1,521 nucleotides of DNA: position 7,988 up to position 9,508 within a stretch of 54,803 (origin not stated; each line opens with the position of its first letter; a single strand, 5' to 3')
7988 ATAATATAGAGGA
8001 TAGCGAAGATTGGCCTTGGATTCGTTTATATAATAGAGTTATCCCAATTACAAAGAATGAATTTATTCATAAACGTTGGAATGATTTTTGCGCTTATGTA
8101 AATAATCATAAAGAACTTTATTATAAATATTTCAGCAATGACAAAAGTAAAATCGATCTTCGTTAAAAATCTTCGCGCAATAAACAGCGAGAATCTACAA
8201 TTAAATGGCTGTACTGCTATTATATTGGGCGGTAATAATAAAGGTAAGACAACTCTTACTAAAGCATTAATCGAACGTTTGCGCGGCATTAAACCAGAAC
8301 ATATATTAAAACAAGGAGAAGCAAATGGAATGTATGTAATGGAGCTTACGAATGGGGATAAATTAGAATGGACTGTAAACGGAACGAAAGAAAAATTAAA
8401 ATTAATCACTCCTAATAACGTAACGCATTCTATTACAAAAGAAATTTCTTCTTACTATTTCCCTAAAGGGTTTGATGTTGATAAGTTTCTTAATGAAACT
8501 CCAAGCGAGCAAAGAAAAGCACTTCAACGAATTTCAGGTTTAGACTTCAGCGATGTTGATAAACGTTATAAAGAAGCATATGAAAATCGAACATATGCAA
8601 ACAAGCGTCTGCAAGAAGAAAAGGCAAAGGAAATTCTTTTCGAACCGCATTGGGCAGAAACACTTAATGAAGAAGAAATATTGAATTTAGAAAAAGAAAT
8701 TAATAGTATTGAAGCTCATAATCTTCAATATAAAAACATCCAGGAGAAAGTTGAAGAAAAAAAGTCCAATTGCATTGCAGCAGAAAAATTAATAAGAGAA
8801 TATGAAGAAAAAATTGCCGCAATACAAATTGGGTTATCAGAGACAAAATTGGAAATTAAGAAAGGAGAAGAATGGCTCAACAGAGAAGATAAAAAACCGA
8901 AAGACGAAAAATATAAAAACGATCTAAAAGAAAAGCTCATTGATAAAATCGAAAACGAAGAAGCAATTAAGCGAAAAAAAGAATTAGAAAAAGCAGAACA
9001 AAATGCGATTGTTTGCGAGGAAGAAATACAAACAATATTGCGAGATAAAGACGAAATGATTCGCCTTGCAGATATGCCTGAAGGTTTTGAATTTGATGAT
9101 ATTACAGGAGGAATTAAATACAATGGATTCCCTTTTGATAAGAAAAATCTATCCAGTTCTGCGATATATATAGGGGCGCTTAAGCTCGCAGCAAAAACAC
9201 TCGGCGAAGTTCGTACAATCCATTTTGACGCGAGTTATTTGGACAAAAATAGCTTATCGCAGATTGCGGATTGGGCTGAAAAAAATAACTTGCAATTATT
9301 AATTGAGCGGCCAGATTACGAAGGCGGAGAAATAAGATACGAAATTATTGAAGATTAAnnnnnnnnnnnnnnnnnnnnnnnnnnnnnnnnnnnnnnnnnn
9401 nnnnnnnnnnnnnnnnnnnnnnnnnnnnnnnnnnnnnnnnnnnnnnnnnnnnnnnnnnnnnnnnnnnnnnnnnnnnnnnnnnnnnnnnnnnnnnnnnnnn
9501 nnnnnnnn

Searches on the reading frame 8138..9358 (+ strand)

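Call 55: search_protein_families(library=phrogs, proteins=[window:8138-9358:+], max_evalue=0.00001)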
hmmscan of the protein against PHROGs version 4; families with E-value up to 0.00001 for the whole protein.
window:8138-9358:+ (406 aa): 1 family
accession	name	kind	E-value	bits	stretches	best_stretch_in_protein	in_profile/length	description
phrog_1499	-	unknown function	5.2e-36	125.8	1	2-394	3-410/427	-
